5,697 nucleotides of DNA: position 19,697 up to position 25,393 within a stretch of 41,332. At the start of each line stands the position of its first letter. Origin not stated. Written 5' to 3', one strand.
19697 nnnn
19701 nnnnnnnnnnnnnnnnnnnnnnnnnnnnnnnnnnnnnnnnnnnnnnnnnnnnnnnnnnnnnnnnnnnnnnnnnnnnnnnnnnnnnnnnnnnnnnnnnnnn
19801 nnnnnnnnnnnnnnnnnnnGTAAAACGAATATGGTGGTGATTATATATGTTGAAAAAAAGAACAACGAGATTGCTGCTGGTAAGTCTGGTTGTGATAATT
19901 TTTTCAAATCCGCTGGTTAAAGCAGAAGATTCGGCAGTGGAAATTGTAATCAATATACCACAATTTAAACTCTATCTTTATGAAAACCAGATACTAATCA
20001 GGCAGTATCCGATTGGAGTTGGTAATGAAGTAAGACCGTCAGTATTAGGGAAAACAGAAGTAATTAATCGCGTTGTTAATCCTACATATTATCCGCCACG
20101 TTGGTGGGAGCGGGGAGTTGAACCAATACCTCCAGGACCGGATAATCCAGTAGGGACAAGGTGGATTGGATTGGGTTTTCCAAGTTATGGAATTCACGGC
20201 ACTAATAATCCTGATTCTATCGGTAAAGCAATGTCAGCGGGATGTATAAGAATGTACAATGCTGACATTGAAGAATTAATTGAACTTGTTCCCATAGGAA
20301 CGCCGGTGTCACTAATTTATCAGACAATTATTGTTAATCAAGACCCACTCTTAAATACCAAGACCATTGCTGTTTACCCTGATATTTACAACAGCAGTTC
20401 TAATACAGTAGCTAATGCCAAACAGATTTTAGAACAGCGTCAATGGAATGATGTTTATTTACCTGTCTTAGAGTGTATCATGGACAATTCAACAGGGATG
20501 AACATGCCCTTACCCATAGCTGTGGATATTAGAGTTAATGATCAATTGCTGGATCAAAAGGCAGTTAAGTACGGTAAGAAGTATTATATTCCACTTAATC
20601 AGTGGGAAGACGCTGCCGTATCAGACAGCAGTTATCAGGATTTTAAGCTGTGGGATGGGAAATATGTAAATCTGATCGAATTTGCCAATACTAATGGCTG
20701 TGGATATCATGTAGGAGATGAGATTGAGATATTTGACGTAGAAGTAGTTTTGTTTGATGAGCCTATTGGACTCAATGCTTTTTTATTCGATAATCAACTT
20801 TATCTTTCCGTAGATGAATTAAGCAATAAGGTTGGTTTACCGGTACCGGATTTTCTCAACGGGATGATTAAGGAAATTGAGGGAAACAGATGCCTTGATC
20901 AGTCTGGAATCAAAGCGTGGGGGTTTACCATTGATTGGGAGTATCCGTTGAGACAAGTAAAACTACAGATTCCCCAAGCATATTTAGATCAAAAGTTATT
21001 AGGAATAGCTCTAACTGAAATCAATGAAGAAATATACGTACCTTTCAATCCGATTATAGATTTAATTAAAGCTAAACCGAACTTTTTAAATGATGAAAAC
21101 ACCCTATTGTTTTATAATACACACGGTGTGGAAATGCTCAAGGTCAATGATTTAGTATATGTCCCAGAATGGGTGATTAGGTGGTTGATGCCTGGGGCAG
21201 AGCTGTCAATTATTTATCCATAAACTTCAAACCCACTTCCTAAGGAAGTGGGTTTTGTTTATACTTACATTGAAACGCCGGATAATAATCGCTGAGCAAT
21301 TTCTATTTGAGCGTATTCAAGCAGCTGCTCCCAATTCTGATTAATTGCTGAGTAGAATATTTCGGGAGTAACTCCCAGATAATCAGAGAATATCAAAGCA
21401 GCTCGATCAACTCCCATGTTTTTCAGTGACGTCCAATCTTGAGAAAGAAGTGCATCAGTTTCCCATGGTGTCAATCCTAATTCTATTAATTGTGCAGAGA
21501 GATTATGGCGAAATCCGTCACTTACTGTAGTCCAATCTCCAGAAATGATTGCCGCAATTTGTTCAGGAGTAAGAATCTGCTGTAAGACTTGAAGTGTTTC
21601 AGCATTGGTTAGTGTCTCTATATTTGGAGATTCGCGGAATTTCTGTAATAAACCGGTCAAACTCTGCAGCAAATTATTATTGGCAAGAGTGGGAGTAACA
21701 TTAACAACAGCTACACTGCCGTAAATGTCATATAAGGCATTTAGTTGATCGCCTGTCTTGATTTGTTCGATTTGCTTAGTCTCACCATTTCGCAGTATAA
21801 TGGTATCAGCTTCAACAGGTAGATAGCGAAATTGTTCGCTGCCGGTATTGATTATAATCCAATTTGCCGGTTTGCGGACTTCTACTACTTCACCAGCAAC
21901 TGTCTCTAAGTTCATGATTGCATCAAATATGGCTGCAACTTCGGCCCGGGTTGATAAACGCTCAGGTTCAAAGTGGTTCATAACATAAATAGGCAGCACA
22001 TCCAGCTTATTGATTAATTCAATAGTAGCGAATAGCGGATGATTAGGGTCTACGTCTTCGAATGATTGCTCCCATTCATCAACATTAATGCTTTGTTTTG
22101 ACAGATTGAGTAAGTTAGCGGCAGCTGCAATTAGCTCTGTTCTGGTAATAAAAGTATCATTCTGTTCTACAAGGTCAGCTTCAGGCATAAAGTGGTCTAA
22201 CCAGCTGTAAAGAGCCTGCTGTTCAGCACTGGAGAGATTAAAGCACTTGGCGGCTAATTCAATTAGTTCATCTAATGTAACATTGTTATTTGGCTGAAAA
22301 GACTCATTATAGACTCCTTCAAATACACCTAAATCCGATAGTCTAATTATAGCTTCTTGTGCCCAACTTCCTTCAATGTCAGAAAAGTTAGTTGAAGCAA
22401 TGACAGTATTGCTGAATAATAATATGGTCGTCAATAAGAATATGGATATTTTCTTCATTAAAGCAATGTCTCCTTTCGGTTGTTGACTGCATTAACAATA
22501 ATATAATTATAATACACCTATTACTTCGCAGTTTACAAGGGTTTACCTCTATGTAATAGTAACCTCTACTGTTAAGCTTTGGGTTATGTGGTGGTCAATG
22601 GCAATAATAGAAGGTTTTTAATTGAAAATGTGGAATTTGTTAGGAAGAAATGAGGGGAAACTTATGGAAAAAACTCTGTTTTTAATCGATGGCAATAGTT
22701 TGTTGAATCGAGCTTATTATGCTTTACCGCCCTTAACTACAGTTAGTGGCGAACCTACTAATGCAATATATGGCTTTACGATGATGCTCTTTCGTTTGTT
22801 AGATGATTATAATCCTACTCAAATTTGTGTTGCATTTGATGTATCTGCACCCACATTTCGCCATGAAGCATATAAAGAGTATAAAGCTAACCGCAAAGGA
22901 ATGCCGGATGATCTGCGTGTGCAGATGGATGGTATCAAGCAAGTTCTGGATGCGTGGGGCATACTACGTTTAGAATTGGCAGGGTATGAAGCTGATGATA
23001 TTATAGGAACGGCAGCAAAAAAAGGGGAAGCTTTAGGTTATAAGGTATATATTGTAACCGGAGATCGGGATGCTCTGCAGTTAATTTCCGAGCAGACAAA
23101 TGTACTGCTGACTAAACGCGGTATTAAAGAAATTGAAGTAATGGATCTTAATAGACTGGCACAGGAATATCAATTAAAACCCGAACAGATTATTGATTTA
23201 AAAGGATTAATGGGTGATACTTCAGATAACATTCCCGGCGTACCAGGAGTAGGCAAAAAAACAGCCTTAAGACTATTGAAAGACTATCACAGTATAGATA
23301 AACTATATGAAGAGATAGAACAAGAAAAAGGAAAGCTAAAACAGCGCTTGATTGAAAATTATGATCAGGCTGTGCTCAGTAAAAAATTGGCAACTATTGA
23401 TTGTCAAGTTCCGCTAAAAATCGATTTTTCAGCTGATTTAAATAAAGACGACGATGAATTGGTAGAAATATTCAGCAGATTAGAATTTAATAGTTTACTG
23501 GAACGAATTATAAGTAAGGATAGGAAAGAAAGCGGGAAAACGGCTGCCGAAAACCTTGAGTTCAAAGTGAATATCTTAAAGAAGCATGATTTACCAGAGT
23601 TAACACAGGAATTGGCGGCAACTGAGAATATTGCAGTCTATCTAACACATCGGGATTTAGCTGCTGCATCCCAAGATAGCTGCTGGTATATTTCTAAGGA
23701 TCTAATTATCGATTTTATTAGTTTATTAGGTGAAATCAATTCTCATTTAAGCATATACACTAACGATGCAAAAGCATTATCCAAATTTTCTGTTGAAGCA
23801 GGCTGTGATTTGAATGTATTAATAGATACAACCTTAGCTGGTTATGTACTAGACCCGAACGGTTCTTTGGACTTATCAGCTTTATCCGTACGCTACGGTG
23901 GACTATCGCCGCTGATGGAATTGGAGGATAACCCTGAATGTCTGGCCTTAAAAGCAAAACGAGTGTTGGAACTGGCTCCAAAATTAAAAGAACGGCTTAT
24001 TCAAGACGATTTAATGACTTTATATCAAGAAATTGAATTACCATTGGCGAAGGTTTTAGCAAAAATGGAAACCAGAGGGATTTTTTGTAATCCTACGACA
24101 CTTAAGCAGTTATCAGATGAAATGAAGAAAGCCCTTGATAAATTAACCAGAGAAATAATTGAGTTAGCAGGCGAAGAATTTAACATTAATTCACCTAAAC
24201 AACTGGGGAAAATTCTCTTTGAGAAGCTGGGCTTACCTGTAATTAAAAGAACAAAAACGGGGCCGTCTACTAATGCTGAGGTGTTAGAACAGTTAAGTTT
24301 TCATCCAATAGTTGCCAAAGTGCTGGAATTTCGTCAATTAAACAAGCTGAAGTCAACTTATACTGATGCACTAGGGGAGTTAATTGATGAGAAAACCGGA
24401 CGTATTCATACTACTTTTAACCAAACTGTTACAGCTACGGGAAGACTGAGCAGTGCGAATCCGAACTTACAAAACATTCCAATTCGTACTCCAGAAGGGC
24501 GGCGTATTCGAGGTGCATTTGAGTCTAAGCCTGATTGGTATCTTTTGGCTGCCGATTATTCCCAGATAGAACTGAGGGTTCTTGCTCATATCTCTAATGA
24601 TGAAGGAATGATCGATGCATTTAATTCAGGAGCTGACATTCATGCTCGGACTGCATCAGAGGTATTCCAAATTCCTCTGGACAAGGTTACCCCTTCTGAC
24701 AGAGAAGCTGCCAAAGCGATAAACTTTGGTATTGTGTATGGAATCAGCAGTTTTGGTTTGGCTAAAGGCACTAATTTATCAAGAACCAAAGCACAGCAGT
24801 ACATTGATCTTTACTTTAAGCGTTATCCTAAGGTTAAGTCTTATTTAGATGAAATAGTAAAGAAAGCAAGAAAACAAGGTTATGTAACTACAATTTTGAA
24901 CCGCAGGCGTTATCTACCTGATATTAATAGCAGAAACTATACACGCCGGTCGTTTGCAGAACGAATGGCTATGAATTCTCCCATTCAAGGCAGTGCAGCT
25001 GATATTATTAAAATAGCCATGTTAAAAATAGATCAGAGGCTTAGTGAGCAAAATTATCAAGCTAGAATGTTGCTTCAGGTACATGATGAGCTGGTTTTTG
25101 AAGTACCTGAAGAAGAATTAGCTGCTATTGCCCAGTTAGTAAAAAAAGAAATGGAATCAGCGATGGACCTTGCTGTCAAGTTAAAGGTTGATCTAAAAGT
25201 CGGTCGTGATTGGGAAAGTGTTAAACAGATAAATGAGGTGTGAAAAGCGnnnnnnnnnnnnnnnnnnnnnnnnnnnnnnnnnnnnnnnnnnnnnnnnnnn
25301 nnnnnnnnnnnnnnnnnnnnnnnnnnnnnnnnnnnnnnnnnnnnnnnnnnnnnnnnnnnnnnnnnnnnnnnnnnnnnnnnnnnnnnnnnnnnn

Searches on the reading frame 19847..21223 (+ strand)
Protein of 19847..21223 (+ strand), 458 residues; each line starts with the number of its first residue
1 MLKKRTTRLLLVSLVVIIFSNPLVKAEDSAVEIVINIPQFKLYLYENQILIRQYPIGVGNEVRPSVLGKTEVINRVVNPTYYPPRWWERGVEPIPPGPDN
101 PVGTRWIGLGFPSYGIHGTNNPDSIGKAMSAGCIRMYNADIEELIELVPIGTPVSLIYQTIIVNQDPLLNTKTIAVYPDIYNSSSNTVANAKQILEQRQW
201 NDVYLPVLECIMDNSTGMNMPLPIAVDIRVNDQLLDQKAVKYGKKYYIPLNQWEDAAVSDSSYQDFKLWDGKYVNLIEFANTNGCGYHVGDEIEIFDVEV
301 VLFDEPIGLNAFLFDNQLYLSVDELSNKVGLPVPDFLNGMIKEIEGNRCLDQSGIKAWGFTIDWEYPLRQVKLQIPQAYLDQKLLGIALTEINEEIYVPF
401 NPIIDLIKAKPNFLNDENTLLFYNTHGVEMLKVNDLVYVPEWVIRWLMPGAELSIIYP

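Call 25: search_protein_families(library=pfam, proteins=[window:19847-21223:+], max_evalue=0.00001)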
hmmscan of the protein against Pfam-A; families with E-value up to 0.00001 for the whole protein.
window:19847-21223:+ (458 aa): 1 family
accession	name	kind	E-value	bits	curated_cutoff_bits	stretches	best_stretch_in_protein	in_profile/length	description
PF03734.19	YkuD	-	3.1e-22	80.2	23.4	1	32-154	3-144/146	L,D-transpeptidase catalytic domain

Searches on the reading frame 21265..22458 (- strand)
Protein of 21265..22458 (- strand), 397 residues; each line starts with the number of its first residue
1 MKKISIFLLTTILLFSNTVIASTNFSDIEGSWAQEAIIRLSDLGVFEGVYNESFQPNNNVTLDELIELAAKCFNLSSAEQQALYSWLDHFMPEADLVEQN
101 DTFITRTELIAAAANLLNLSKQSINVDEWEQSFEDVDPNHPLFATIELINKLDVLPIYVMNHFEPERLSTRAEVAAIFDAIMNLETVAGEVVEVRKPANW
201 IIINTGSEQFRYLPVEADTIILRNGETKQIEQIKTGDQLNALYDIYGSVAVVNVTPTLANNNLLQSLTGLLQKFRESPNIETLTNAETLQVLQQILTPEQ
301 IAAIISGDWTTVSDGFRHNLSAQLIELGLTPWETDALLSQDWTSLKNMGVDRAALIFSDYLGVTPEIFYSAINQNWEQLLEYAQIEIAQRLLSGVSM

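Call 25: search_protein_families(library=pfam, proteins=[window:21265-22458:-], max_evalue=0.00001)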
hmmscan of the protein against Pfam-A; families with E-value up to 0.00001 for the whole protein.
window:21265-22458:- (397 aa): 1 family
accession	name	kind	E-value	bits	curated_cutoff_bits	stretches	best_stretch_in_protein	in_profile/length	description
PF00395.25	SLH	-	2e-11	44.1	20.8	1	24-64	1-42/44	S-layer homology domain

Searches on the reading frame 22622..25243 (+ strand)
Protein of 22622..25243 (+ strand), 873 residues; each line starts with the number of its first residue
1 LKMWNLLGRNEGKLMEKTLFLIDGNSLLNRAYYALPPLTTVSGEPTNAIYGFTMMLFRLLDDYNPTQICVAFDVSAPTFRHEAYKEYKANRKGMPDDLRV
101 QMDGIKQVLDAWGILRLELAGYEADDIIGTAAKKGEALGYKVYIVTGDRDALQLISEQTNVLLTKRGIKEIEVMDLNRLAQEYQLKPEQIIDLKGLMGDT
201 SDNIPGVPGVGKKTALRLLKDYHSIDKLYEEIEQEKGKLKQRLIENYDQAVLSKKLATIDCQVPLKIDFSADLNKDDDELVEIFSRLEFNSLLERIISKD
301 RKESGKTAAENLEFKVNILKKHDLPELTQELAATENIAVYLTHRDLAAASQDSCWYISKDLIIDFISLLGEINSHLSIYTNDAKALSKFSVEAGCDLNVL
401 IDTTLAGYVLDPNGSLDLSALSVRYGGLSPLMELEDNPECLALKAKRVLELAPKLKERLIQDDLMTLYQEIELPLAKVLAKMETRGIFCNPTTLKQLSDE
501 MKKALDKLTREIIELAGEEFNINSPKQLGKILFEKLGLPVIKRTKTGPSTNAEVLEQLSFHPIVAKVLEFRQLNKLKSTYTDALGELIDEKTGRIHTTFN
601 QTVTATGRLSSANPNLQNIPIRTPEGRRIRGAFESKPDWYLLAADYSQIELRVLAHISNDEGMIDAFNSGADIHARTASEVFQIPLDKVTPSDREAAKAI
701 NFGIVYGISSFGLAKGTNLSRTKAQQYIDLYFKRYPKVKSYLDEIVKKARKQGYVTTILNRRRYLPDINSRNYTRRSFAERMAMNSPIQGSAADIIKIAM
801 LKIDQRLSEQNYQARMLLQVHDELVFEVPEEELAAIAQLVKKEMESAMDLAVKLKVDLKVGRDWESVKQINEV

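Call 26: search_protein_families(library=pfam, proteins=[window:22622-25243:+], max_evalue=0.00001)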
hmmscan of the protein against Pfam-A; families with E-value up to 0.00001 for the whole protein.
window:22622-25243:+ (873 aa): 3 families
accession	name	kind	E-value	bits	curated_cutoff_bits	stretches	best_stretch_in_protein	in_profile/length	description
PF00476.26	DNA_pol_A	-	3.6e-173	576.3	34.3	1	493-865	3-380/381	DNA polymerase family A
PF02739.22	5_3_exonuc_N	-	2.2e-59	200.3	34.3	1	18-183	1-163/164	5'-3' exonuclease, N-terminal resolvase-like domain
PF01367.25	5_3_exonuc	-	1.2e-32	112.7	40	1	186-270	2-87/97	5'-3' exonuclease, C-terminal SAM fold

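Call 47: find_homologous_proteins(query=window:22622-25243:+, max_evalue=1e-50)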
Query window:22622-25243:+ (873 aa): 8000 proteins with E <= 1e-50 among 8000 candidates; the best 120 are listed.
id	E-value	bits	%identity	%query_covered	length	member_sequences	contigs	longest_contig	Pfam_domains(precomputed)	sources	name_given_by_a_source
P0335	0.0e+0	1891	100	98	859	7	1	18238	PF01367.26,PF02739.23,PF00476.27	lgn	-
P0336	0.0e+0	1627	85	98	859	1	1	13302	PF01367.26,PF02739.23,PF00476.27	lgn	-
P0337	0.0e+0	1626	85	98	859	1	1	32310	PF01367.26,PF02739.23,PF00476.27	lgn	-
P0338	0.0e+0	1225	66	98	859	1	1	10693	PF01367.26,PF02739.23,PF00476.27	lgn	-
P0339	0.0e+0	1220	65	98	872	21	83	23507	PF01367.26,PF02739.23,PF00476.27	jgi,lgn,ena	-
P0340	0.0e+0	1216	65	98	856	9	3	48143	PF01367.26,PF02739.23,PF00476.27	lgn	-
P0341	0.0e+0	1209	65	98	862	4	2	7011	PF01367.26,PF02739.23,PF00476.27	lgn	-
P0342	0.0e+0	1209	65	98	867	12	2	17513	PF01367.26,PF02739.23,PF00476.27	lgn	-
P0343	0.0e+0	1205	64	98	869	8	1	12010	PF01367.26,PF02739.23,PF00476.27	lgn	-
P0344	0.0e+0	1204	64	98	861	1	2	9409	PF01367.26,PF02739.23,PF00476.27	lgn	-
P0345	0.0e+0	1180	62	100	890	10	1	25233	PF01367.26,PF02739.23,PF00476.27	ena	-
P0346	0.0e+0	1160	63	98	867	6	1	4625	PF01367.26,PF02739.23,PF00476.27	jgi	-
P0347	0.0e+0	1156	62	98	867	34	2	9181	PF01367.26,PF02739.23,PF00476.27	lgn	-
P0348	0.0e+0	1147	63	98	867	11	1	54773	PF01367.26,PF02739.23,PF00476.27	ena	-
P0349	0.0e+0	1078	60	98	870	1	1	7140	PF01367.26,PF02739.23,PF00476.27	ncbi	-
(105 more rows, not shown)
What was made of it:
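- The organism's diderm status rests on 54-56% PolA identity to labelled MAGs (call 47).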
